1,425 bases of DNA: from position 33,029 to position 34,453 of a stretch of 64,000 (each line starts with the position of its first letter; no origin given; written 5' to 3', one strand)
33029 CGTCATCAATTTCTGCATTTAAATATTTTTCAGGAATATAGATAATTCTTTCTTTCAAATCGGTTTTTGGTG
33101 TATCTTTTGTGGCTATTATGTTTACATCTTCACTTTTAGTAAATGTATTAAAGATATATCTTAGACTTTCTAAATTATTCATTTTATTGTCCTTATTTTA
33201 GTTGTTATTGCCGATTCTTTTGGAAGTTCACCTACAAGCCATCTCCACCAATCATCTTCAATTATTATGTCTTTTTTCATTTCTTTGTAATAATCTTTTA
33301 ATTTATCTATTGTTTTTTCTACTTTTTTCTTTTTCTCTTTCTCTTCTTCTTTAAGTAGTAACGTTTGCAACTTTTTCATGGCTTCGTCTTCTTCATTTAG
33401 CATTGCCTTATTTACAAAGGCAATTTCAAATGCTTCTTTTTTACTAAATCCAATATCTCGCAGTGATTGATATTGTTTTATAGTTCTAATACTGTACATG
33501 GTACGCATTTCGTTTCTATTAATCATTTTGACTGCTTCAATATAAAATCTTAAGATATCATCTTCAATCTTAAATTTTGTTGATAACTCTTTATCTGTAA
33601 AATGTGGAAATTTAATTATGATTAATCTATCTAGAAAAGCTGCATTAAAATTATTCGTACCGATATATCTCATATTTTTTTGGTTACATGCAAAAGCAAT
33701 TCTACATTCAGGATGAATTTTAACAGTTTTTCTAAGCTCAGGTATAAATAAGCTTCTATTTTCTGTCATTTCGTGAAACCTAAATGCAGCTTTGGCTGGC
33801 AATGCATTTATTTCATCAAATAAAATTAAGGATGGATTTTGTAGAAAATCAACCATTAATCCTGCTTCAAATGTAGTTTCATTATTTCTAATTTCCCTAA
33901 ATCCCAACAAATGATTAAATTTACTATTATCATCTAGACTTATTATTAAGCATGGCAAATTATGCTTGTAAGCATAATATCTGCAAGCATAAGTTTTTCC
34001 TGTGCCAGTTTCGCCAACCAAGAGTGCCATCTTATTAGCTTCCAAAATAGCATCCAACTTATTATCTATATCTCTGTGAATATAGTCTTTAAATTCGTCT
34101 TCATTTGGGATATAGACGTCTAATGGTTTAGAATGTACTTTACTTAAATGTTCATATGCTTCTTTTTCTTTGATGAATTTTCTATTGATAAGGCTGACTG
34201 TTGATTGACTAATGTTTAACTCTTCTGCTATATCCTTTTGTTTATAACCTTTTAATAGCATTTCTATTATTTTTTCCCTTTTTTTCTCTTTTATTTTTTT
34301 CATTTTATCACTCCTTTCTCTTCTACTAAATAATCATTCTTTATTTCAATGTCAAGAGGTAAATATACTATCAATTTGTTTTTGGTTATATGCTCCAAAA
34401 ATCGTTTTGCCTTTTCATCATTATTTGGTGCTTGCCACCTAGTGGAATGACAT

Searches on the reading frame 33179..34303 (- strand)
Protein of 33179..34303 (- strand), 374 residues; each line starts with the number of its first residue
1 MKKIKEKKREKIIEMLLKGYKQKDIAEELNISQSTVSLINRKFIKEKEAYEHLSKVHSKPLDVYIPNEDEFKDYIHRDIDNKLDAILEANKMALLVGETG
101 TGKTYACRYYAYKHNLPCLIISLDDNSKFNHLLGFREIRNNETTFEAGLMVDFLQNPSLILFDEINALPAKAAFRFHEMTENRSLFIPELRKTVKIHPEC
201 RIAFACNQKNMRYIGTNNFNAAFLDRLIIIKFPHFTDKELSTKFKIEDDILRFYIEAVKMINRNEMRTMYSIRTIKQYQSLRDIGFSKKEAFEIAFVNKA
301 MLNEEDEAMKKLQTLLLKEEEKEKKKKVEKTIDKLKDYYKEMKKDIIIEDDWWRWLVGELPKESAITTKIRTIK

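Call 16: search_protein_families(library=phrogs, proteins=[window:33179-34303:-], max_evalue=0.001)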
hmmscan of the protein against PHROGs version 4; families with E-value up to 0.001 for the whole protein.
window:33179-34303:- (374 aa): 19 families
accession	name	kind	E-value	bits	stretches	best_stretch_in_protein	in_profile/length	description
phrog_249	-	moron, auxiliary metabolic gene and host takeover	3.7e-31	109.8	1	4-333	46-368/380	porphyrin biosynthesis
phrog_5424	-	other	9.7e-16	58.5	1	76-232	265-425/527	ATPase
phrog_16448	-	other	5.9e-10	39.1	1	86-268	445-625/680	ATPase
phrog_168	-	DNA, RNA and nucleotide metabolism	6.9e-09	36.8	1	73-240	22-165/314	clamp loader of DNA polymerase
phrog_296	-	integration and excision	1.4e-07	31.6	1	4-120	224-347/626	DNA transposition protein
phrog_3757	-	unknown function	9.5e-07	29.5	1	84-168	120-196/367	-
phrog_1297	-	other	8.1e-06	26.1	1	76-237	11-173/356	ATPase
phrog_5846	-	DNA, RNA and nucleotide metabolism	2.2e-05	24.9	0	83-176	28-114/380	clamp loader of DNA polymerase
phrog_351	-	transcription regulation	3.4e-05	23.6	1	9-49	679-724/928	RNA polymerase sigma factor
phrog_2538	-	head and packaging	0.00018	22.6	1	6-55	4-53/129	terminase small subunit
phrog_7168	-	DNA, RNA and nucleotide metabolism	0.00019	22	1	5-44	225-265/284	homing endonuclease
phrog_3855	-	DNA, RNA and nucleotide metabolism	0.00024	22.5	1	5-42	65-102/115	HTH DNA binding protein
phrog_4151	-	DNA, RNA and nucleotide metabolism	0.00037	21.3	1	2-39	3-40/154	DNA binding protein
phrog_1157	-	integration and excision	0.00037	20.8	1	11-111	9-106/422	transposase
phrog_664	-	DNA, RNA and nucleotide metabolism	0.00045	21.1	0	3-37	84-118/210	DNA binding protein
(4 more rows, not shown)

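Call 29: search_protein_families(library=pfam, proteins=[window:33179-34303:-], max_evalue=0.01)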
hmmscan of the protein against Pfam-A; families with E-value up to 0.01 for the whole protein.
window:33179-34303:- (374 aa): 22 families
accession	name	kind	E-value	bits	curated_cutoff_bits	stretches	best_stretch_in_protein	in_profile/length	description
PF07728.20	AAA_5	-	1.4e-14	54.7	22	1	94-227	3-139/139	AAA domain (dynein-related subfamily)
PF13384.12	HTH_23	-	2.7e-06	27.5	24.6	1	4-37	2-35/50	Homeodomain-like domain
PF00196.25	GerE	-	3.7e-06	26.9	23.5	1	11-37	9-35/57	Bacterial regulatory proteins, luxR family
PF00004.35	AAA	-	8.2e-06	26.7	21.2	1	94-191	2-93/131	ATPase family associated with various cellular activities (AAA)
PF13173.12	AAA_14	-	1.6e-05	25.4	27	1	90-170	2-76/129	AAA domain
PF13518.12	HTH_28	-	3.4e-05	24.3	25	1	8-39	1-32/52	Helix-turn-helix domain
PF13401.12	AAA_22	-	3.7e-05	24.5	27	1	90-132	5-50/130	AAA domain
PF06745.19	ATPase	-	8.1e-05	22.5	26.6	1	80-127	9-60/231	KaiC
PF08281.18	Sigma70_r4_2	-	8.5e-05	22.6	25.7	1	8-36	14-43/54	Sigma-70, region 4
PF02796.21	HTH_7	-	0.0001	22.8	23.8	1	2-36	4-38/45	Helix-turn-helix domain of resolvase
PF00158.32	Sigma54_activat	-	0.00024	21.3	20.2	0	79-109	11-41/168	Sigma-54 interaction domain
PF04545.22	Sigma70_r4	-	0.00067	19.6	24.1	1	3-42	4-43/50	Sigma-70, region 4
PF20720.3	nSTAND3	-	0.0019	18.3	27.2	1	82-116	9-43/155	Novel STAND NTPase 3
PF00493.29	MCM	-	0.0023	17.5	23.3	1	93-219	60-184/224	MCM P-loop domain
PF01381.28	HTH_3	-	0.003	18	23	1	16-37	6-27/55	Helix-turn-helix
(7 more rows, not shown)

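Call 46: search_solved_structures(query=window:33179-34303:-, max_evalue=1, show_alignments=2)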
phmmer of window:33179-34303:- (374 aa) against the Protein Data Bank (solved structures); distinct sequences matched with E-value up to 1: 24.
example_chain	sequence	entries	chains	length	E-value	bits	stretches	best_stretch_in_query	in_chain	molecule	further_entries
6or5_A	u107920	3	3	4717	9e-29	104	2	93-284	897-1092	Midasin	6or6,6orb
6hyp_A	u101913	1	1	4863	1.7e-22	83.4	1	85-277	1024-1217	Midasin,Midasin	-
5jcs_s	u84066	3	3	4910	1.8e-22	83.4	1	85-277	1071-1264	Midasin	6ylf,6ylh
6i27_A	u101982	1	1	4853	1.8e-22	83.3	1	85-277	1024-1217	Midasin,Midasin,Midasin,Midasin,Midasin,Midasin,Midasin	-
6i26_A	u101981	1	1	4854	1.8e-22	83.3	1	85-277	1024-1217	Midasin,Midasin,Midasin,Midasin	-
9ujv_A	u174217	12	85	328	7e-06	28.8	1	62-235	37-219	Cobaltochelatase subunit CobS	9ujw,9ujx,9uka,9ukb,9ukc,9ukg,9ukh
9udk_A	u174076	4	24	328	1.8e-05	27.4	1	62-235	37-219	Cobaltochelatase subunit CobS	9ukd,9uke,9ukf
5c3c_A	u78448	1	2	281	9.6e-05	25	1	75-208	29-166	CbbQ/NirQ/NorQ domain protein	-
8ouw_2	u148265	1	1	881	0.00018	24.1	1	93-220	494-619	DNA replication licensing factor MCM2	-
6l1q_C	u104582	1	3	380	0.0098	18.4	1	51-207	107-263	CbbQ protein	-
7wi7_B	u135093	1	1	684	0.029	16.9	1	92-211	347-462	DNA helicase MCM9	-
5xsd_L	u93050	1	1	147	0.029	16.9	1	46-106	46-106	Signal transduction histidine kinase, LytS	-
5xsj_L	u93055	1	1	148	0.029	16.9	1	46-106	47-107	Signal transduction histidine kinase, LytS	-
9qh4_A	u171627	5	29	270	0.055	16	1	89-186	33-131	Protein NorQ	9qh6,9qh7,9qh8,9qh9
6raw_2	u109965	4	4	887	0.059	15.9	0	94-220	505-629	DNA replication licensing factor Mcm2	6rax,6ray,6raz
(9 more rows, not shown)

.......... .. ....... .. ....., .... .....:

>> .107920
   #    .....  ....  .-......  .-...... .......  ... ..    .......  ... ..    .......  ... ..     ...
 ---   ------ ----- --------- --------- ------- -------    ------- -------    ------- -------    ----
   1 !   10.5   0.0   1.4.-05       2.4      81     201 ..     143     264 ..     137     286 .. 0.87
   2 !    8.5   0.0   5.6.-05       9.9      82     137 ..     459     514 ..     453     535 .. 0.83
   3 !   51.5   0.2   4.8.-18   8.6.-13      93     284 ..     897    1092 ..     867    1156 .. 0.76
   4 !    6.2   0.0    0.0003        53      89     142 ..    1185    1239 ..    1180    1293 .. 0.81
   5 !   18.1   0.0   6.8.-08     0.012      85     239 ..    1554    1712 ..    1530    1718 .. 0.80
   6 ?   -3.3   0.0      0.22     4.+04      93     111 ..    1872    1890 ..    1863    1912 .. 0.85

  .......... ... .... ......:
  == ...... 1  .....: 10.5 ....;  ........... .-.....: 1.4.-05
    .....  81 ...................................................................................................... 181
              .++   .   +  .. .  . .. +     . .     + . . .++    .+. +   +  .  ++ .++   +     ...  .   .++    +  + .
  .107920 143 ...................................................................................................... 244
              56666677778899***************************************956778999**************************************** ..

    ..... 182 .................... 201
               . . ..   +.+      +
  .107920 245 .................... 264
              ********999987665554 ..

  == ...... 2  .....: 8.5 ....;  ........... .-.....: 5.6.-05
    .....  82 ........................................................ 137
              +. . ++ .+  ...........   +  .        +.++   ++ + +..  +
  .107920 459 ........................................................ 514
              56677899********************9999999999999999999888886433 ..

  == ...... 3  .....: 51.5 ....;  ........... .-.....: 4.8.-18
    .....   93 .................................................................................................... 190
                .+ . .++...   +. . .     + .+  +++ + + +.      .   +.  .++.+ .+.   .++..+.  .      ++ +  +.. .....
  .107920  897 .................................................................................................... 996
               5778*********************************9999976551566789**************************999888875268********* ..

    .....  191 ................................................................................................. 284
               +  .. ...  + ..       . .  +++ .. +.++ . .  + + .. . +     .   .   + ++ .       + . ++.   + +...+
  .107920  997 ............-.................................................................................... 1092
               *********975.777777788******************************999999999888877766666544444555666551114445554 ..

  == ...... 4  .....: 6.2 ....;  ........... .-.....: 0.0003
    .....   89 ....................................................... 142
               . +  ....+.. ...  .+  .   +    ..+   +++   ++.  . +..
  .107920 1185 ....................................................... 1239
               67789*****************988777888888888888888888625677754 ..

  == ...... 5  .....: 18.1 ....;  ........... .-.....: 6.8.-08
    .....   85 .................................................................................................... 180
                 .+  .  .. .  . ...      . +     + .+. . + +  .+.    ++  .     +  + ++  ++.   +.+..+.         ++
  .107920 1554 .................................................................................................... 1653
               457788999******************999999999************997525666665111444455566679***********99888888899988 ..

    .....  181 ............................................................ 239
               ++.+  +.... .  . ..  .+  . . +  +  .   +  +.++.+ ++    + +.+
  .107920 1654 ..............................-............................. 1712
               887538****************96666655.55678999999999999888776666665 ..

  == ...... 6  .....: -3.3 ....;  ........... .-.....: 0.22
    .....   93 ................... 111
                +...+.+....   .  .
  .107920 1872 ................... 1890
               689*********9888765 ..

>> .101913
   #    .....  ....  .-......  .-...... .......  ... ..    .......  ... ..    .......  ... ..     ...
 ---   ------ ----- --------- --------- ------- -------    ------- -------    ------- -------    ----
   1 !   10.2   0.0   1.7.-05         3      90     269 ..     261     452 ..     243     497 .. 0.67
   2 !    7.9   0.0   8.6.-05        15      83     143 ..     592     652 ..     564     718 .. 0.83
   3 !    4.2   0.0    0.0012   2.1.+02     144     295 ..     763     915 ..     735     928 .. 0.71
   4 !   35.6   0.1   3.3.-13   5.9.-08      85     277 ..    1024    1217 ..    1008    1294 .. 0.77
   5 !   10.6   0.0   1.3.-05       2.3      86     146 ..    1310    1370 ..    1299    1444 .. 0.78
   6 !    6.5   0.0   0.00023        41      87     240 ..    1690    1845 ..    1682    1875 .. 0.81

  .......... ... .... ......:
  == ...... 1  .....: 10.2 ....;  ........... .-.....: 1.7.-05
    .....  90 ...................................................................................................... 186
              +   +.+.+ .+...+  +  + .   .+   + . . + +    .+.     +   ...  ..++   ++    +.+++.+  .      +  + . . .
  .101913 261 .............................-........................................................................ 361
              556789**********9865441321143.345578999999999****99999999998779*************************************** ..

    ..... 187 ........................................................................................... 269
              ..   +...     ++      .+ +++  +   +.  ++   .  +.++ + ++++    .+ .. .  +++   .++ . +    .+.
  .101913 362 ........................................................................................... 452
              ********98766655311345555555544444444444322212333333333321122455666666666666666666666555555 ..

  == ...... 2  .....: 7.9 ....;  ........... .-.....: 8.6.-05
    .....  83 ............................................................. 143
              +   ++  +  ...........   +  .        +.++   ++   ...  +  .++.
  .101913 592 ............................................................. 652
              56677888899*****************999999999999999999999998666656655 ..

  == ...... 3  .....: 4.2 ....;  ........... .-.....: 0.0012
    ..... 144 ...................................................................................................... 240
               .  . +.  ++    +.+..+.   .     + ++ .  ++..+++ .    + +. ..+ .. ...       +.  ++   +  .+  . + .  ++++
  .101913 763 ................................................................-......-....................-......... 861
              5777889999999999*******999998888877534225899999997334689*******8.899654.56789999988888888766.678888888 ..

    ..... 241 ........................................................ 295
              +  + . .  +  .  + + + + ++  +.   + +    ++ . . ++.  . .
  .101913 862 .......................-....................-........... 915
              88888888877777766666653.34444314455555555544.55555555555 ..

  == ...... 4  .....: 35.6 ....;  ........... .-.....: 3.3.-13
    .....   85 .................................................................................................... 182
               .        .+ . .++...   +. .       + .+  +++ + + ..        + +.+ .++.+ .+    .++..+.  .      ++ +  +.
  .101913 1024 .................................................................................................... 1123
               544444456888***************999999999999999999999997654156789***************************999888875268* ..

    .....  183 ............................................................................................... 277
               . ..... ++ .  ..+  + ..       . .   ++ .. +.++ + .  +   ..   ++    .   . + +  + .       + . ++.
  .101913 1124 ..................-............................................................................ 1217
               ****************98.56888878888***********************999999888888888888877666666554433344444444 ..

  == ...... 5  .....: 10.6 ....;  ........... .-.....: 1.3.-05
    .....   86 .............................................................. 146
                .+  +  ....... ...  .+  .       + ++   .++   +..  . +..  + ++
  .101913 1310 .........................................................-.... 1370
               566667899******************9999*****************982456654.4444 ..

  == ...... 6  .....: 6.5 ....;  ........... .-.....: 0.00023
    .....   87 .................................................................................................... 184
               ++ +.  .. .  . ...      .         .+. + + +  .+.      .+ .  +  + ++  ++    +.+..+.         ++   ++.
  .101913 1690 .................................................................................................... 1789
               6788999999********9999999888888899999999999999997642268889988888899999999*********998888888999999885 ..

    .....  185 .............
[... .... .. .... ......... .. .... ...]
